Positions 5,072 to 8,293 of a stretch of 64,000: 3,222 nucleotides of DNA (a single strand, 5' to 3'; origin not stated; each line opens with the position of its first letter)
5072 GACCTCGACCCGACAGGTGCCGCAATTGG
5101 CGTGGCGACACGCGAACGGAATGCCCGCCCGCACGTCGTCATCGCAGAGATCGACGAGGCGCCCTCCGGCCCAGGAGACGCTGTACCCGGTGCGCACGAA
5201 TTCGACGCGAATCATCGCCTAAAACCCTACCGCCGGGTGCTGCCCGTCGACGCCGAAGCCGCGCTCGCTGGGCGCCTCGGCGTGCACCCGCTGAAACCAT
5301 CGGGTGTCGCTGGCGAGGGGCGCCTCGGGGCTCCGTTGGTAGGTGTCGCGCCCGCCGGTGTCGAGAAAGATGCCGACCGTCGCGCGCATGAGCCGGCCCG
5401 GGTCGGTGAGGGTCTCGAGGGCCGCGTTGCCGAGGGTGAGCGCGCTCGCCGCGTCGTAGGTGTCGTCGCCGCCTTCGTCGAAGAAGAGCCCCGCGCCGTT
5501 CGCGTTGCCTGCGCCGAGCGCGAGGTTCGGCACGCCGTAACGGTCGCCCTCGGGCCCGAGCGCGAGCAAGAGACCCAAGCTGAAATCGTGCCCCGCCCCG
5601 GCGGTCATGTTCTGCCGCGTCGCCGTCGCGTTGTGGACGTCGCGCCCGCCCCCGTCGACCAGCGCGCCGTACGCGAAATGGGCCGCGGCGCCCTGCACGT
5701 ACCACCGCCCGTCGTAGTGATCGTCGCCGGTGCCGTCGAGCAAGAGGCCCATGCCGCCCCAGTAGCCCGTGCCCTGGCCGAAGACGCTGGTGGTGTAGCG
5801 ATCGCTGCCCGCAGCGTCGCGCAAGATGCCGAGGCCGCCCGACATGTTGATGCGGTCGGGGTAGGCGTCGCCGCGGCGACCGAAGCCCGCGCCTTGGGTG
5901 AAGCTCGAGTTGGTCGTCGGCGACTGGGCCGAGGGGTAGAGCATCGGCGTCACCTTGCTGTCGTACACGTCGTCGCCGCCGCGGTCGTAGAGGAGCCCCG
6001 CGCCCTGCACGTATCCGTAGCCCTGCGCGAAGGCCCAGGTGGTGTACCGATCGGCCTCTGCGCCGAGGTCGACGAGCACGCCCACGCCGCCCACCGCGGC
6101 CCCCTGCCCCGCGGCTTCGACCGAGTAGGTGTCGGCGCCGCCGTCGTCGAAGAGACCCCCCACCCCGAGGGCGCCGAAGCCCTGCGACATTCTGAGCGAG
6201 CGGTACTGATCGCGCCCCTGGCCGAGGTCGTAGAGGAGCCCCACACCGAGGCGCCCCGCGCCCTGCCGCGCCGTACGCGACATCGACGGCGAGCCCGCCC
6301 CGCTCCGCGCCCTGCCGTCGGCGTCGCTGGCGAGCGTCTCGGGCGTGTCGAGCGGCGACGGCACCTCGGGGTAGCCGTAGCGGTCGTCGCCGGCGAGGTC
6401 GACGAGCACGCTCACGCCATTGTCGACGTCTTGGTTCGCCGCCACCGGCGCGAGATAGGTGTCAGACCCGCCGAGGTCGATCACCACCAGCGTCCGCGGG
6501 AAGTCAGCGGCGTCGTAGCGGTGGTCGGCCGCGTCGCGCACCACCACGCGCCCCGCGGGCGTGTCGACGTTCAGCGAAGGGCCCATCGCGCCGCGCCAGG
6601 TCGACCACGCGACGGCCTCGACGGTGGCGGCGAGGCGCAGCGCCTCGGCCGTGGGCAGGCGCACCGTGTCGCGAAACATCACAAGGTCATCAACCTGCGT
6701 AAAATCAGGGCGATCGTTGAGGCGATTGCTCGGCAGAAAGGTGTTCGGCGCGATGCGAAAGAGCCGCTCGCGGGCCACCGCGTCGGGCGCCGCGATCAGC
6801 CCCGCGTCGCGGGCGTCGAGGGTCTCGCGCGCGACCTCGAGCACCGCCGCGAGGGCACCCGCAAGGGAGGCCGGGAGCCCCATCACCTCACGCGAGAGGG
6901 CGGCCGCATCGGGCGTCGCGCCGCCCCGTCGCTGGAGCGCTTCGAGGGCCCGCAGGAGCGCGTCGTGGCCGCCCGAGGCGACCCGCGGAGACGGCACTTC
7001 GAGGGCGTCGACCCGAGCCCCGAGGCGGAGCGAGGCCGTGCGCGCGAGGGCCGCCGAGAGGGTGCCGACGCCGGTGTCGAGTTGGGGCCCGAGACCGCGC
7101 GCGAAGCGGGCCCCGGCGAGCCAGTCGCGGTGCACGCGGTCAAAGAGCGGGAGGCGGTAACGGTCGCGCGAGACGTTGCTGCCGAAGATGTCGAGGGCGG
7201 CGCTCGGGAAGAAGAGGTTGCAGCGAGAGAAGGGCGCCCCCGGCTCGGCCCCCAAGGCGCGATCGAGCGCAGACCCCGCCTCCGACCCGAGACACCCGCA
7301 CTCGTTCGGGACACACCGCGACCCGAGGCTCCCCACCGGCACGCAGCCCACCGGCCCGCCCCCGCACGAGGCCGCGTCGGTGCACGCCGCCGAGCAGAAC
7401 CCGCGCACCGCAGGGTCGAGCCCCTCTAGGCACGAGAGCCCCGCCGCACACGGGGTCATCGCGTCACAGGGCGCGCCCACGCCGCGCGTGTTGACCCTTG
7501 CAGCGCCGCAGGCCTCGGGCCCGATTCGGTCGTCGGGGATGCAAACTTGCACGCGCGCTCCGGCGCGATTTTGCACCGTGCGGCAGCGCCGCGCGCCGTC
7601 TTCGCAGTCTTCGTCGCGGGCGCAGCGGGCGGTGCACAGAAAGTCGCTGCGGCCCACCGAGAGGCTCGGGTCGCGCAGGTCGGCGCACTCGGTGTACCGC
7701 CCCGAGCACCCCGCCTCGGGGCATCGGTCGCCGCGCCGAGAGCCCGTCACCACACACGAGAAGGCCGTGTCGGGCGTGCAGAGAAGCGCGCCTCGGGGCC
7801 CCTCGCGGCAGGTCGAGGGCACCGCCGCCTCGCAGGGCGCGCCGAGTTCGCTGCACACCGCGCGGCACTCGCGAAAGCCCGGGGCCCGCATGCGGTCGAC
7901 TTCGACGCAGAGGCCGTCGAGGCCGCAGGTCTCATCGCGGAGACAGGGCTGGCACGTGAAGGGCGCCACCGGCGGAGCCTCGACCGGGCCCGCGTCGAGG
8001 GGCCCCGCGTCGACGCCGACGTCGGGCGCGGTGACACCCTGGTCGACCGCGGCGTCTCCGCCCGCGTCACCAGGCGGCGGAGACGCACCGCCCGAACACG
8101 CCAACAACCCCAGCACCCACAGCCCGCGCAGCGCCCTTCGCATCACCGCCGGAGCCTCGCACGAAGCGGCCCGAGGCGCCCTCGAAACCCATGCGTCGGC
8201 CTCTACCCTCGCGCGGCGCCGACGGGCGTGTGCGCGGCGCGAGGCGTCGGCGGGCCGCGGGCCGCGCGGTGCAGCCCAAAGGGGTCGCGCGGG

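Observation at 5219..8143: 975-aa lipoprotein with ~36-Cys N-terminal region and ~10 G-x-G-h-h-h-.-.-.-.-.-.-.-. repeats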

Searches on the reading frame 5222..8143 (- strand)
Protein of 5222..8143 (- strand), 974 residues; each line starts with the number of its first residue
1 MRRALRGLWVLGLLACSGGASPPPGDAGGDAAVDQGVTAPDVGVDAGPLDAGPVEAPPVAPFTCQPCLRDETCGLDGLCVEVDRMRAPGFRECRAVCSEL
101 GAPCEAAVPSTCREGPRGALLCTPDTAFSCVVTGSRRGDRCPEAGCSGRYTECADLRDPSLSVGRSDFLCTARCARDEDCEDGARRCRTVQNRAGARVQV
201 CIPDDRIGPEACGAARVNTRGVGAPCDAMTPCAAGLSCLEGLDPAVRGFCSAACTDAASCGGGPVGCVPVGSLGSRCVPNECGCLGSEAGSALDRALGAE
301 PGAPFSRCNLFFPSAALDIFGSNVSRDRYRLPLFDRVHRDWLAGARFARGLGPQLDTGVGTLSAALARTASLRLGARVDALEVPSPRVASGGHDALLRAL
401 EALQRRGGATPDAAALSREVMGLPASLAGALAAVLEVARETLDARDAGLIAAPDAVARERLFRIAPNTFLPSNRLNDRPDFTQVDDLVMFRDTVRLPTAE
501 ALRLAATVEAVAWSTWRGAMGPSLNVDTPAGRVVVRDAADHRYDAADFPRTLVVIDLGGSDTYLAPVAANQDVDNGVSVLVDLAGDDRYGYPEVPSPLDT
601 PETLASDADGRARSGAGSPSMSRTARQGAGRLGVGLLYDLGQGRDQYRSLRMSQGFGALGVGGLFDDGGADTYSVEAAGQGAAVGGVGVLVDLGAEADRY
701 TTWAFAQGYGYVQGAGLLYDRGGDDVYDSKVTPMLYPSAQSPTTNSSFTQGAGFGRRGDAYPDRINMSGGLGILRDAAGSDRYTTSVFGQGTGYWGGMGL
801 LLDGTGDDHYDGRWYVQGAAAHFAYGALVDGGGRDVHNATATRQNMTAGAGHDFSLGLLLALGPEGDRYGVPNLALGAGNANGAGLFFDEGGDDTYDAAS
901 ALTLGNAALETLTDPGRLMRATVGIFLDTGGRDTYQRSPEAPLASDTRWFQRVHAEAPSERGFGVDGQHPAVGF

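Call 5: search_protein_families(library=pfam, proteins=[window:5222-8143:-], max_evalue=1)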
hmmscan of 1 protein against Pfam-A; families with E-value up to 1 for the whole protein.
window:5222-8143:- (974 aa): 1 family
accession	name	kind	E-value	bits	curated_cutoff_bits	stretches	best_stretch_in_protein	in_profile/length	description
PF16193.11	AAA_assoc_2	-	0.47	11.2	34.3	0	886-902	60-76/81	AAA C-terminal domain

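Call 6: search_protein_families(library=ncbifam, proteins=[window:5222-8143:-], max_evalue=1)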
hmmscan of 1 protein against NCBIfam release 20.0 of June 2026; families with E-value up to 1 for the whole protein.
window:5222-8143:- (974 aa): 0 families

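Call 8: find_homologous_proteins(query=window:5222-8143:-)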
Query window:5222-8143:- (974 aa): 23 proteins with E <= 0.001 among 8000 candidates.
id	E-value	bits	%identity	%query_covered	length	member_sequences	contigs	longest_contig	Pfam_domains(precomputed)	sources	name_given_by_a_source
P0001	0.0e+0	2194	100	100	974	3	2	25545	-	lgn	-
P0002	0.0e+0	1304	65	96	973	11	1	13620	-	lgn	-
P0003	0.0e+0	1285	64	93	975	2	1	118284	-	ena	-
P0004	0.0e+0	1272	65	93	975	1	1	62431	-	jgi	-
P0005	0.0e+0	1194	60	99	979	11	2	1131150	-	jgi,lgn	-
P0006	0.0e+0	1184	59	98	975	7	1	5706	-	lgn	-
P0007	0.0e+0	1173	59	100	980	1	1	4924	-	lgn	-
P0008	0.0e+0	1158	59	100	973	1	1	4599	-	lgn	-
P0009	0.0e+0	1156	59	98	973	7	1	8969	-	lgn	-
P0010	0.0e+0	1155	58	100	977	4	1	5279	-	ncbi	-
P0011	0.0e+0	1146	57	100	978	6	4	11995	-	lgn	-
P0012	0.0e+0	1134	59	94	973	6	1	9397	-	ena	-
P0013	0.0e+0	1134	58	98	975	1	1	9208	-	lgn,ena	-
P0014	0.0e+0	1132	58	97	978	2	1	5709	-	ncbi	-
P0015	0.0e+0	1131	59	94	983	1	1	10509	-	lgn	-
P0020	2.2e-51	193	38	40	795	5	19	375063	-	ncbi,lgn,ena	-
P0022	1.9e-39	154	34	42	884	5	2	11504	PF02985.29,PF13646.13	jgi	jgi:hypothetical protein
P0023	4.3e-6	43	34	20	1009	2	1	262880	-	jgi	jgi:hypothetical protein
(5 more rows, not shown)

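Call 9: search_solved_structures(query=window:5222-8143:-, max_evalue=10, show_alignments=2)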
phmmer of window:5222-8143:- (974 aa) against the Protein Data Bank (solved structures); distinct sequences matched with E-value up to 10: 2.
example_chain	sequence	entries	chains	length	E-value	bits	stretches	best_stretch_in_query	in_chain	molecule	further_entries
6egc_A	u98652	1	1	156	1.1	10.3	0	395-425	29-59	SC_2L4HC2_23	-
2kra_A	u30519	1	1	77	7.3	7.5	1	170-240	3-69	Prokineticin Bv8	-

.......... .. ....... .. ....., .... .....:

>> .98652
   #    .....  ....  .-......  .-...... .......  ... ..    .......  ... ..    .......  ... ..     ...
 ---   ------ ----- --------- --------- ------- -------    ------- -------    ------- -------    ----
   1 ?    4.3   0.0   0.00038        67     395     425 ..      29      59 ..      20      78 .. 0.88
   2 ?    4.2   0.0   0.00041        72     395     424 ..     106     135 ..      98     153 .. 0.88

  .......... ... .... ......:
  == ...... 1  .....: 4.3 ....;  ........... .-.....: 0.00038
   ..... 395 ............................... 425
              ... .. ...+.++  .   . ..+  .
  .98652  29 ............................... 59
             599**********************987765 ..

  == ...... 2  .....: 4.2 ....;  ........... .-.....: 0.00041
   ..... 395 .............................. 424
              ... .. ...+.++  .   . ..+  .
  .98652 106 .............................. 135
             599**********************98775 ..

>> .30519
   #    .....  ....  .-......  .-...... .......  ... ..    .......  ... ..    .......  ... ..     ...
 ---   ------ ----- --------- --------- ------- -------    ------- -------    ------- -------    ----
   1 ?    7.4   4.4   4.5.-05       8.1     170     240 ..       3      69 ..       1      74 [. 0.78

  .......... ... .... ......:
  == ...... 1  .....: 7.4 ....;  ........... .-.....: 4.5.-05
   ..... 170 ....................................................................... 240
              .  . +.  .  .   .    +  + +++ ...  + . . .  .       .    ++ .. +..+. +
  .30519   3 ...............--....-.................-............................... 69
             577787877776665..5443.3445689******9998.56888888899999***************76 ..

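Call 18: find_encoding_contigs(protein=P0005, flank=8000, max_places=2)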
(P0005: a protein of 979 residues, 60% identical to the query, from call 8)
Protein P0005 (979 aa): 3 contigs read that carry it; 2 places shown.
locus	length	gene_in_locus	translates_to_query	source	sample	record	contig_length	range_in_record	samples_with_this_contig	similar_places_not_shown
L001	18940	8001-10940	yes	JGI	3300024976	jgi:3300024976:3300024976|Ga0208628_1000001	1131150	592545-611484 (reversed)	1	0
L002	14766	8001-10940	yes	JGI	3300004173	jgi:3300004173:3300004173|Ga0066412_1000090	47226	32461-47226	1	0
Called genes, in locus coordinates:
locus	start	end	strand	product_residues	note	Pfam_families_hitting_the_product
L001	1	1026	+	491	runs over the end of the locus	PF00691:OmpA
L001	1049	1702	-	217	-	PF01144:CoA_trans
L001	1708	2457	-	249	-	PF01144:CoA_trans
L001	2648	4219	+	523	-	PF25390:WD40_RLD, PF13540:RCC1_2, PF13540:RCC1_2, PF00415:RCC1, PF00415:RCC1, PF13540:RCC1_2, PF13540:RCC1_2, PF25390:WD40_RLD, +6 more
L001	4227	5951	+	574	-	PF16158:N_BRCA1_IG (faint)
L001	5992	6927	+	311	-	PF00149:Metallophos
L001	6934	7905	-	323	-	PF01966:HD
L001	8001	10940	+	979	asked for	-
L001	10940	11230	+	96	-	PF00111:Fer2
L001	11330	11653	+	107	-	PF01521:Fe-S_biosyn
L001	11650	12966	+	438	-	-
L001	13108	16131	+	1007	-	PF13948:DUF4215 (weak)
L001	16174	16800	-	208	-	PF00293:NUDIX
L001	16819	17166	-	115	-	-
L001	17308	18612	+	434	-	PF00012:HSP70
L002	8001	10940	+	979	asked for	-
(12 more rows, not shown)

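Call 19: find_encoding_contigs(protein=P0020, flank=8000, max_places=2)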
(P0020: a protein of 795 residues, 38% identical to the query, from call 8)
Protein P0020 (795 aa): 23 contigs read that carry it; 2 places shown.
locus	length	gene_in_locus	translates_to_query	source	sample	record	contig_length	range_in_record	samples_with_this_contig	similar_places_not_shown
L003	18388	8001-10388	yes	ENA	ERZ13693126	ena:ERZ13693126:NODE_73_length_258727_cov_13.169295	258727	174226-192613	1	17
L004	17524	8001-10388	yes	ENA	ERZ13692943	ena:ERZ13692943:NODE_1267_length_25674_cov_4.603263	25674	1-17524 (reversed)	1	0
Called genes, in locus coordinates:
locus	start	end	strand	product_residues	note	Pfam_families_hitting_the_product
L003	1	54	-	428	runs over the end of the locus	PF13860:FlgD_ig (weak)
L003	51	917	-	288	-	PF19872:DUF6345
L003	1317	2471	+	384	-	PF22020:RlmL_1st, PF02926:THUMP, PF01170:UPF0020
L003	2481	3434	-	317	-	-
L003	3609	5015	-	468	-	-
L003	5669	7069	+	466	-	-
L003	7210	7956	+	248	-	PF03932:CutC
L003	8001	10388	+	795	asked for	-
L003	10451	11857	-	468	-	-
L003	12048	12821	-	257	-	-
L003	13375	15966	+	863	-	PF00069:Pkinase, PF01636:APH (faint), PF03109:ABC1 (faint), PF07714:PK_Tyr_Ser-Thr, PF25174:Beta-prop_THOC3 (faint), PF26549:Tricorn_N (faint), PF00400:WD40 (faint), PF07676:PD40 (faint), +1 more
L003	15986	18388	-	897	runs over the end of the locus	PF13620:CarboxypepD_reg, PF25183:OMP_b-brl_4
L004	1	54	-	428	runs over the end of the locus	PF13860:FlgD_ig (weak)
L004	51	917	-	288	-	PF19872:DUF6345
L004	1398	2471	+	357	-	PF22020:RlmL_1st (weak), PF02926:THUMP, PF01170:UPF0020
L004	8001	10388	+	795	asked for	-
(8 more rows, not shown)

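Call 20: find_encoding_contigs(protein=P0022, flank=8000, max_places=2)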
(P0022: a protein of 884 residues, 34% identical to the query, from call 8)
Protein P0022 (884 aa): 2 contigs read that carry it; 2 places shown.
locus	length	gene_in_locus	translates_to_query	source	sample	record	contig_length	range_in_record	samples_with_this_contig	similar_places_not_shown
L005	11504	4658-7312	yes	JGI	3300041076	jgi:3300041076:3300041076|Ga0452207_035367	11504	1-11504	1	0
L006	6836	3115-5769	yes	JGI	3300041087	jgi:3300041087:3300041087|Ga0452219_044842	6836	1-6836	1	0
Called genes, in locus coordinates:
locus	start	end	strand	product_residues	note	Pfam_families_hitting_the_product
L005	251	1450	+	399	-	PF13439:Glyco_transf_4, PF20706:GT4-conflict, PF00534:Glycos_transf_1, PF13692:Glyco_trans_1_4, PF13524:Glyco_trans_1_2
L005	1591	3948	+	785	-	PF00924:MS_channel_2nd, PF21082:MS_channel_3rd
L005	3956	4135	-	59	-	-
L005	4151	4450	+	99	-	-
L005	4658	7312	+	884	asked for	PF02985:HEAT (faint), PF13646:HEAT_2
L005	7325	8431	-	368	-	PF02812:ELFV_dehydrog_N, PF00208:ELFV_dehydrog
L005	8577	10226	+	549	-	PF02369:Big_1 (faint), PF24107:DUF7382 (faint), PF15976:CooC_C (faint), PF13620:CarboxypepD_reg, PF13715:CarbopepD_reg_2 (weak), PF13620:CarboxypepD_reg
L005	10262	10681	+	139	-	PF00903:Glyoxalase, PF18029:Glyoxalase_6 (weak)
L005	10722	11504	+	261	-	?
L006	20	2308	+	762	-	PF00924:MS_channel_2nd, PF21082:MS_channel_3rd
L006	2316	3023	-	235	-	PF08713:DNA_alkylation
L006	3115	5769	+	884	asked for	PF02985:HEAT (faint), PF13646:HEAT_2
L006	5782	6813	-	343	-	PF02812:ELFV_dehydrog_N, PF00208:ELFV_dehydrog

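Call 21: find_encoding_contigs(protein=P0023, flank=8000, max_places=2)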
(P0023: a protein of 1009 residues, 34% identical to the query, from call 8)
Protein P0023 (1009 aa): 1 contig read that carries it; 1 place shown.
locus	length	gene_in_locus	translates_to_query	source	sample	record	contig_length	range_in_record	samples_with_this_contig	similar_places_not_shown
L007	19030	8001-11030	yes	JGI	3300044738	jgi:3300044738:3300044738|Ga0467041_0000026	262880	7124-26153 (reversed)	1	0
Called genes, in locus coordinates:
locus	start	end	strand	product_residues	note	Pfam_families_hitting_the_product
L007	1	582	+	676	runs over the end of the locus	-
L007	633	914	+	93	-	-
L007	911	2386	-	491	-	PF02412:TSP_3, PF01022:HTH_5 (faint), PF12802:MarR_2 (faint), PF12840:HTH_20 (faint), PF13412:HTH_24 (faint), PF24266:HTH_HVO_0163_N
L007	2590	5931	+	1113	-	PF17517:IgGFc_binding, PF18911:PKD_4, PF00801:PKD (weak), PF02412:TSP_3, PF01047:MarR (faint), PF24266:HTH_HVO_0163_N (weak), PF12840:HTH_20 (weak), PF13412:HTH_24 (weak), +2 more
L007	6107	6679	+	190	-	PF01022:HTH_5 (faint), PF12840:HTH_20 (weak), PF24266:HTH_HVO_0163_N (faint), PF12802:MarR_2 (faint), PF13404:HTH_AsnC-type (faint), PF12840:HTH_20 (weak), PF13412:HTH_24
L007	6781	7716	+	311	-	-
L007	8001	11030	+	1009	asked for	-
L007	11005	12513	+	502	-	-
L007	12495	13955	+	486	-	PF05448:AXE1 (faint), PF02129:Peptidase_S15, PF12146:Hydrolase_4, PF00561:Abhydrolase_1, PF08530:PepX_C (weak)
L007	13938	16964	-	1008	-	PF02687:FtsX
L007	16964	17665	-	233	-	PF13191:AAA_16 (faint), PF00005:ABC_tran, PF02463:SMC_N (faint), PF13304:AAA_21 (faint)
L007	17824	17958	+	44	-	PF01946:Thi4 (weak), PF01494:FAD_binding_3 (weak), PF00890:FAD_binding_2 (weak), PF01266:DAO, PF12831:FAD_oxidored (weak), PF13450:NAD_binding_8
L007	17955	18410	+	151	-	PF00355:Rieske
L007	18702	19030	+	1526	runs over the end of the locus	PF17963:Big_9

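Call 29: predict_structure(alignment_id=A1)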
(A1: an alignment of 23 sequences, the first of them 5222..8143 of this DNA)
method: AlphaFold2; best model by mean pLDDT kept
length: 974 residues; sequences in the alignment: 23
mean_pLDDT: 80.8   pTM: 0.86
mean pLDDT of the five models: 80.8, 80.2, 79.0, 77.6, 74.2
residues with pLDDT >= 90: 374; 70-90: 384; 50-70: 153; < 50: 63
segments of 3 or more residues with pLDDT < 50: 1-6, 12-57, 911-918
pLDDT, mean of each block of 10 residues (from residue 1): 47 41 27 30 31 44 75 81 70 88 83 88 77 66 80 82 78 76 77 87 78 85 90 93 87 91 86 88 73 78 73 67 66 82 88 90 97 86 93 95 92 92 95 98 90 85 88 83 79 86 98 95 93 96 91 96 90 92 95 64 65 61 83 96 92 94 96 92 96 95 93 96 94 66 74 85 78 97 90 93 97 86 92 88 65 89 90 71 86 79 59 46 82 69 61 62 73 57
secondary structure, 60 per line:
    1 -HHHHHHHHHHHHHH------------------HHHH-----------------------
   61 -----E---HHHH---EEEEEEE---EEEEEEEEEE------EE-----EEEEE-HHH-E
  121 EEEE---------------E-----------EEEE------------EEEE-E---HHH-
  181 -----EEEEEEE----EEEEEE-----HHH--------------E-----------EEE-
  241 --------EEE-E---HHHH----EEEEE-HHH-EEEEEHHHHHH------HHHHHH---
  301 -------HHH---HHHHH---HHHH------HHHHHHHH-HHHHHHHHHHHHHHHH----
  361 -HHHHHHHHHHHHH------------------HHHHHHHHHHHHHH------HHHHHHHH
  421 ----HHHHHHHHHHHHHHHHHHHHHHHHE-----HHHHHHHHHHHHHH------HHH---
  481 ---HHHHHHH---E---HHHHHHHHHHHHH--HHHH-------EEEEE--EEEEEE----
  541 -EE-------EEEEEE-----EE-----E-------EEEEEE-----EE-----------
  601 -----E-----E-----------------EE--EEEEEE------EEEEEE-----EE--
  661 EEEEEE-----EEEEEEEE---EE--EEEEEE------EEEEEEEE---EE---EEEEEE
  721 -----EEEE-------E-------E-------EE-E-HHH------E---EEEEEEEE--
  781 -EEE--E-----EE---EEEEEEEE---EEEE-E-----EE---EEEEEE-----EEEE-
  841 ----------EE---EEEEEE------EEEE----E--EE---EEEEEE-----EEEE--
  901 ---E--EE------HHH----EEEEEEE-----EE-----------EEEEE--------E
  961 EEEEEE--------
elements in order (helices of 4 or more, strands of 3 or more residues): H2-15 H34-37 H70-73 E77-83 E87-96 E110-114 E120-124 E152-155 E168-171 E186-192 E197-202 E237-239 E249-251 H257-260 E265-269 E275-279 H280-285 H292-297 H314-318 H322-325 H332-339 H341-356 H362-374 H393-406 H413-420 H425-448 H455-468 H484-490 H498-510 H513-516 E524-528 E531-536 E551-556 E577-582 E634-639 E646-651 E661-666 E672-679 E687-692 E699-706 E715-720 E726-729 E771-778 E782-784 E798-805 E809-812 E825-830 E836-839 E856-861 E868-871 E884-889 E895-898 E922-928 E947-951 E960-966

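Call 31: fold_search(model_id=the predicted structure, library=pdb)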
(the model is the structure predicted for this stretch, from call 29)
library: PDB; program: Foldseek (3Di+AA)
matches with E <= 10: 48; with E <= 0.001: 0
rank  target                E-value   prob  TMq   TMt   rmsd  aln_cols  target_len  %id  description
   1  1qrc                  3.0e-01  0.10  0.15  0.23  13.0       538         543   10  TAILSPIKE PROTEIN, MUTANT W391A (released 2000-04-12)
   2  3p4g_A                4.2e-01  0.28  0.14  0.38  11.0       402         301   13  X-ray crystal structure of a hyperactive, Ca2+-dependent, beta-helical antifreeze protein from an Antarctic bacterium (released 2011-04-27)
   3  3p4g_B                8.3e-01  0.15  0.13  0.34  12.2       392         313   13  X-ray crystal structure of a hyperactive, Ca2+-dependent, beta-helical antifreeze protein from an Antarctic bacterium (released 2011-04-27)
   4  3p4g_C                9.1e-01  0.18  0.15  0.38  11.6       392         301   12  X-ray crystal structure of a hyperactive, Ca2+-dependent, beta-helical antifreeze protein from an Antarctic bacterium (released 2011-04-27)
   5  3p4g_D                1.2e+00  0.20  0.15  0.38  10.4       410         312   13  X-ray crystal structure of a hyperactive, Ca2+-dependent, beta-helical antifreeze protein from an Antarctic bacterium (released 2011-04-27)
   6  7koh_D                1.2e+00  0.02  0.09  0.13  20.1       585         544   12  Crystal structure of antigen 43 from Escherichia coli EDL933 (released 2022-03-09)
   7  7koh_A                1.3e+00  0.01  0.07  0.11  19.9       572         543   13  Crystal structure of antigen 43 from Escherichia coli EDL933 (released 2022-03-09)
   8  8suf_A                1.8e+00  0.01  0.07  0.07  19.2       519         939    9  The complex of TOL-1 ectodomain bound to LAT-1 Lectin domain (released 2024-05-15)
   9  4oj5_A                2.2e+00  0.02  0.09  0.11  18.1       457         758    8  Crystal Structure of a Putative Tailspike Protein (TSP1, orf210) from Escherichia coli O157:H7 Bacteriohage CBA120 (released 2014-03-26)
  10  6qwn_C                2.4e+00  0.03  0.11  0.21  13.5       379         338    7  Protein peptide complex (released 2020-03-18)
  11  6f7k_A                2.9e+00  0.03  0.12  0.17  13.3       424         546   10  Crystal structure of Dettilon tailspike protein (gp208) (released 2018-12-19)
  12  1tyu_A                2.9e+00  0.02  0.12  0.18  14.9       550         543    9  STRUCTURE OF TAILSPIKE-PROTEIN (released 1997-07-23)
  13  7d5q_B                3.6e+00  0.01  0.04  0.08  19.7       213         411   12  Structure of NorC transporter (K398A mutant) in an outward-open conformation in complex with a single-chain Indian cam (released 2021-06-09)
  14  7d5q_A                3.8e+00  0.02  0.04  0.08  17.6       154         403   13  Structure of NorC transporter (K398A mutant) in an outward-open conformation in complex with a single-chain Indian cam (released 2021-06-09)
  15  9gja_H                3.8e+00  0.01  0.05  0.07  20.1       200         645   12  Entamoeba histolytica Gal/GalNAc lectin, mode 1 (released 2026-02-11)
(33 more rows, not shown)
